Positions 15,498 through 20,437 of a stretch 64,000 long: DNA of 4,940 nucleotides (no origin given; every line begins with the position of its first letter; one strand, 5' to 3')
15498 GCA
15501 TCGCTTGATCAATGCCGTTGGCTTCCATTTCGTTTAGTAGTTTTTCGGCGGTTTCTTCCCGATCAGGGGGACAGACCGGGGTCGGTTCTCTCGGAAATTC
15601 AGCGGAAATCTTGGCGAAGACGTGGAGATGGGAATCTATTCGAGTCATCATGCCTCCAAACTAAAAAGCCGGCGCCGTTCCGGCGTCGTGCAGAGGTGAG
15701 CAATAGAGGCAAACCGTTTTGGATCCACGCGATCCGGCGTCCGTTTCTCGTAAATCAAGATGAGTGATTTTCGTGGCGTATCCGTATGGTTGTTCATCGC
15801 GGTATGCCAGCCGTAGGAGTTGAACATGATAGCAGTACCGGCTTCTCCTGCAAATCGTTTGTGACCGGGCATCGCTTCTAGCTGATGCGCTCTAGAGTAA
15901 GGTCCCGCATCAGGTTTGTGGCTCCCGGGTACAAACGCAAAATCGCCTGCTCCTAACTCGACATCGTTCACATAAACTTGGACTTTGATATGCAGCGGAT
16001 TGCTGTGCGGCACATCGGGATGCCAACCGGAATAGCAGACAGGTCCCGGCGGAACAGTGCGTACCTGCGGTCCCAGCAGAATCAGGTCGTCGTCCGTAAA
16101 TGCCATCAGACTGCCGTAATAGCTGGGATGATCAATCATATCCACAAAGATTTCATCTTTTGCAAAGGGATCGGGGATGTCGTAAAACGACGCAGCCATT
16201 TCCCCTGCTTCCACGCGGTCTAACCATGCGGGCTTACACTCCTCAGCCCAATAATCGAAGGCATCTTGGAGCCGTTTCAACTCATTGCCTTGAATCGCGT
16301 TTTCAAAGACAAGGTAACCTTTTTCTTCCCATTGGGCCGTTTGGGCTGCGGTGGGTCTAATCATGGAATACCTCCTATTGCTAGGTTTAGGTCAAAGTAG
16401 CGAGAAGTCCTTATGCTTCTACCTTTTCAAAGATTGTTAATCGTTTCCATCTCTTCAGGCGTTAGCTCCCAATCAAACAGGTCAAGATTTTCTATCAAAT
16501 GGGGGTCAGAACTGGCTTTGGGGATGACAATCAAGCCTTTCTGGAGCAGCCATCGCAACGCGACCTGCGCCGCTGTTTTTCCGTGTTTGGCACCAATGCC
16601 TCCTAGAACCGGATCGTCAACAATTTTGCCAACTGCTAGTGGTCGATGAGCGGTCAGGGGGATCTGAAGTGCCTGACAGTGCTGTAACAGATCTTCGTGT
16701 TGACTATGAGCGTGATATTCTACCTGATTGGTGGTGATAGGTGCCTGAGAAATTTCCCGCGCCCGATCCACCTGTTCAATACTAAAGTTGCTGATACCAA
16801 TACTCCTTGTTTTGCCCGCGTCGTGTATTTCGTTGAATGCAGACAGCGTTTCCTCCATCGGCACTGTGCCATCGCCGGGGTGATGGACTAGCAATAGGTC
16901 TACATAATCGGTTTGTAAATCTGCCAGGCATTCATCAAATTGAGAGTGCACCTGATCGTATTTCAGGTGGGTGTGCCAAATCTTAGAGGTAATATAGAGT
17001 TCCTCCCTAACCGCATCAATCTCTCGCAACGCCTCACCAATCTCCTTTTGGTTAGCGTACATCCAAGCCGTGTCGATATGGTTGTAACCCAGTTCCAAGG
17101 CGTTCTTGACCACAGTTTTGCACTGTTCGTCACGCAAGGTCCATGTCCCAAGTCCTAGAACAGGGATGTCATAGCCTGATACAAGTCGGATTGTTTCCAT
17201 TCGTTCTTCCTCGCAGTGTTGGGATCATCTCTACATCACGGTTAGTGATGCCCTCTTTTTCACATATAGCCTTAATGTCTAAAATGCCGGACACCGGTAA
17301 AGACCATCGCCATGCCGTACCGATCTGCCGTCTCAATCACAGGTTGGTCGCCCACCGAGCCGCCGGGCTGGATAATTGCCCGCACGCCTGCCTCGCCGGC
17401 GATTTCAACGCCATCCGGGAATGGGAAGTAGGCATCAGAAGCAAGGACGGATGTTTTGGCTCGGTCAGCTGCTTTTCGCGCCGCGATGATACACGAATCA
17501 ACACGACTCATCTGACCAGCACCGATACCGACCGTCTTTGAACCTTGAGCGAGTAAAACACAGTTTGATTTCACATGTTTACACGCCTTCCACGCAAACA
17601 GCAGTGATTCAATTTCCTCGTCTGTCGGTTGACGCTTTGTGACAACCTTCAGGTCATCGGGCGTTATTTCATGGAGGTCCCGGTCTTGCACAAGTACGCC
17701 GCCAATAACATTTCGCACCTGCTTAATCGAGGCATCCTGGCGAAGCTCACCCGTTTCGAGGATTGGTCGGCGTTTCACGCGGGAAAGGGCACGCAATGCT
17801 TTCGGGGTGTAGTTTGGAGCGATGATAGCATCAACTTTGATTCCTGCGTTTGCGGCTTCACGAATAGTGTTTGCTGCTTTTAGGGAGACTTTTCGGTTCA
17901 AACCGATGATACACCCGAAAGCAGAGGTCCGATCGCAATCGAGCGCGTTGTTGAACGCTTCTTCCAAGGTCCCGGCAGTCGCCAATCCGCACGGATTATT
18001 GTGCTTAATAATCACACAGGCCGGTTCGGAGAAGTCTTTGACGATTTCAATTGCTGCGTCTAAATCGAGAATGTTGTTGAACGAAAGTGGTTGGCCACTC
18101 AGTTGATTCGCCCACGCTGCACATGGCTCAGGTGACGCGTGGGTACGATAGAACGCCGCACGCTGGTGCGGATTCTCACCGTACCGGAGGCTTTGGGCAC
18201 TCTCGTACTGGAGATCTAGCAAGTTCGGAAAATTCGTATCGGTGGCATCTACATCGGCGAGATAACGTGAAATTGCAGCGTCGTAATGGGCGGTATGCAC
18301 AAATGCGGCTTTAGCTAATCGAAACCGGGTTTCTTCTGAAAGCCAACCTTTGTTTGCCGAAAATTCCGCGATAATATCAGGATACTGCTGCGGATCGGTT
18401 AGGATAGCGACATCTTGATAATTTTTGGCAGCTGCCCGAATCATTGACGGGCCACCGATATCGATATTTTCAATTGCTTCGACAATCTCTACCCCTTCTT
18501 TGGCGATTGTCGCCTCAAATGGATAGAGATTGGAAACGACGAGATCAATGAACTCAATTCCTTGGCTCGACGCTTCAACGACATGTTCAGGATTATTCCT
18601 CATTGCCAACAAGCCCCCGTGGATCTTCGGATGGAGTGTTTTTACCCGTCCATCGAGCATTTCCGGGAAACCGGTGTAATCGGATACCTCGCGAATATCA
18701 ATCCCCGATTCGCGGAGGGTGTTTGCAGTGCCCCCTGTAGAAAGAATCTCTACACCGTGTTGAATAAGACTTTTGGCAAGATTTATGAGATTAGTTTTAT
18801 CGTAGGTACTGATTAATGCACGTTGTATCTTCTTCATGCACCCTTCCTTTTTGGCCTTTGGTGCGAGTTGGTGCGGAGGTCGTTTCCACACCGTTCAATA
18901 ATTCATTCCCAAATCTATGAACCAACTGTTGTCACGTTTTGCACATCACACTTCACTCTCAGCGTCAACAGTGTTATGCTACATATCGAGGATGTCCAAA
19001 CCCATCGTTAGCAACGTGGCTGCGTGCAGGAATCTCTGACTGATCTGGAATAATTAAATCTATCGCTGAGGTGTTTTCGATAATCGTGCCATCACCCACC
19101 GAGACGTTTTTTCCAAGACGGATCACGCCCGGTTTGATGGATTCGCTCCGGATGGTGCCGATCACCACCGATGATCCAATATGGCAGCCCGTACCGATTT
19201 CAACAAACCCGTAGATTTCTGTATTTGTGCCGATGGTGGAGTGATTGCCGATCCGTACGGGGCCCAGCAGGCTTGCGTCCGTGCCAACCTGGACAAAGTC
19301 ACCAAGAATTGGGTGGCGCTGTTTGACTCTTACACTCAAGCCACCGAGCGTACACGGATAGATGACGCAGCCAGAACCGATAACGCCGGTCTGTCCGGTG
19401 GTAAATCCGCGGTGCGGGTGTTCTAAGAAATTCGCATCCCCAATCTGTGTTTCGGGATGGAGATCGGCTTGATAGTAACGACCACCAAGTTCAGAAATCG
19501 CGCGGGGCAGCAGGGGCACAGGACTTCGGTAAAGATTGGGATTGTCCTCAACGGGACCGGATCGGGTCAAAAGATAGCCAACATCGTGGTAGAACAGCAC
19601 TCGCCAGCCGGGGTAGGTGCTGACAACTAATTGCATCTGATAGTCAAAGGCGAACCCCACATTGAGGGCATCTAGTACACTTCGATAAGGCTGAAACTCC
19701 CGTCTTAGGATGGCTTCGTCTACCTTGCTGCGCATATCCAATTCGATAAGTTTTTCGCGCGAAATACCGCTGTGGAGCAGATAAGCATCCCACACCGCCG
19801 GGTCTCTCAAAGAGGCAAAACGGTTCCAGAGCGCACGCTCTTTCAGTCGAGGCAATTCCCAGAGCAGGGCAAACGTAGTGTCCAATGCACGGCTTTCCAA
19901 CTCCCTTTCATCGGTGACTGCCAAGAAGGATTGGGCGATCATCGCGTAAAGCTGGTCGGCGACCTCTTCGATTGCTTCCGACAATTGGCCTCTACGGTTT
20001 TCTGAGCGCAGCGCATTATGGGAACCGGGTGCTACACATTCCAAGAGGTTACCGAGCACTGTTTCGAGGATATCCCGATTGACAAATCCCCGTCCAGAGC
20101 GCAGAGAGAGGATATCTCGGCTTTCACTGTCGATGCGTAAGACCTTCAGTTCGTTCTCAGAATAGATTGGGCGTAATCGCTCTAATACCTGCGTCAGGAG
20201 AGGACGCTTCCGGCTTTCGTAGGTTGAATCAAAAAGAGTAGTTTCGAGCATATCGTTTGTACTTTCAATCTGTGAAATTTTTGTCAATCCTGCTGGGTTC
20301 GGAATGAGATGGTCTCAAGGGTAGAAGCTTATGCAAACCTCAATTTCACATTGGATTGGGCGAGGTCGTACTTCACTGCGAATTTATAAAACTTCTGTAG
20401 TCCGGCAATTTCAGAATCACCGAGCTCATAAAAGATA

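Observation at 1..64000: Extreme local expansion of the PhyH family: nine paralogs in 64 kb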

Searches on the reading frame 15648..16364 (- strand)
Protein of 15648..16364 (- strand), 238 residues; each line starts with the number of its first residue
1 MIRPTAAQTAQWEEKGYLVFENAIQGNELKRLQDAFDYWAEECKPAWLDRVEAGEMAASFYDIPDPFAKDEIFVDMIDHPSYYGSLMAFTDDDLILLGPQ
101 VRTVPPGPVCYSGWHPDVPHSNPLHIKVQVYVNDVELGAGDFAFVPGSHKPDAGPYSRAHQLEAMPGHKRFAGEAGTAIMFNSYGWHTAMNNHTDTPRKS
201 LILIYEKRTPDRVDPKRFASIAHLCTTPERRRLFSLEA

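Call 3: search_protein_families(library=pfam, proteins=[window:15648-16364:-], max_evalue=0.01)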
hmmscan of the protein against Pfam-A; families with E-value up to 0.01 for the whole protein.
window:15648-16364:- (238 aa): 2 families
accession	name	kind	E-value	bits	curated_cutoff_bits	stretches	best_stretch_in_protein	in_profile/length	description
PF05721.19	PhyH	-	1.1e-13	52.4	22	1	12-199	1-212/213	Phytanoyl-CoA dioxygenase (PhyH)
PF13759.12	2OG-FeII_Oxy_5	-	0.0075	17.1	27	0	163-201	60-98/101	Putative 2OG-Fe(II) oxygenase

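Call 22: search_protein_families(library=ncbifam, proteins=[window:15648-16364:-], max_evalue=0.01)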
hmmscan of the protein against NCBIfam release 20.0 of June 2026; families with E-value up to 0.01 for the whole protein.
window:15648-16364:- (238 aa): 2 families
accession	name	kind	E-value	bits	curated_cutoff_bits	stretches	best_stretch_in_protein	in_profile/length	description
NF052437.1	MPhHdxlPhnYGIM8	equivalog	2.5e-06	27.1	500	1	3-207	4-215/260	methylphosphonate hydroxylase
TIGR02408.1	ectoine_ThpD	equivalog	0.00017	21.1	336.5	0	166-207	208-249/277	ectoine hydroxylase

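Call 45: search_solved_structures(query=window:15648-16364:-, max_evalue=0.01)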
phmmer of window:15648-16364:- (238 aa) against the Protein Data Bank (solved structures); distinct sequences matched with E-value up to 0.01: 0.

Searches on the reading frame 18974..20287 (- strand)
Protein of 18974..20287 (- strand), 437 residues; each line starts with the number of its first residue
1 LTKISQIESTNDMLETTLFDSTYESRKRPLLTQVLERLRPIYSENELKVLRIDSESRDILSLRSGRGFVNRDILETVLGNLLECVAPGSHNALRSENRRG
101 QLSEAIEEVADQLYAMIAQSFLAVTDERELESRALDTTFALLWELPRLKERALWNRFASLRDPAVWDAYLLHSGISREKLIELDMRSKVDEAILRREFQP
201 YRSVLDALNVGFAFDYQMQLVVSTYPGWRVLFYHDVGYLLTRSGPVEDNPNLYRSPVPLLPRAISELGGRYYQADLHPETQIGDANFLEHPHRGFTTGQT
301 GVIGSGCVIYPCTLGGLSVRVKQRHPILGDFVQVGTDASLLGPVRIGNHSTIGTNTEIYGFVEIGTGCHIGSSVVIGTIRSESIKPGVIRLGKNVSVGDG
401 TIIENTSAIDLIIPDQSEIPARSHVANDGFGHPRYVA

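Call 7: search_protein_families(library=pfam, proteins=[window:18974-20287:-], max_evalue=0.001)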
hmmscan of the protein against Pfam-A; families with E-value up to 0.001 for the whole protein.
window:18974-20287:- (437 aa): 3 families
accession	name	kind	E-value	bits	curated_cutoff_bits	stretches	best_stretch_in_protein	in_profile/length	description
PF00132.30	Hexapep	-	7.3e-12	44.9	27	2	325-359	1-35/36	Bacterial transferase hexapeptide (six repeats)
PF25084.1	LbH_EIF2B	-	0.00044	20.7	54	0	332-377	10-54/105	EIF2B subunit epsilon LbH domain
PF14602.12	Hexapep_2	-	0.00057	20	27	1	343-376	1-32/34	Hexapeptide repeat of succinyl-transferase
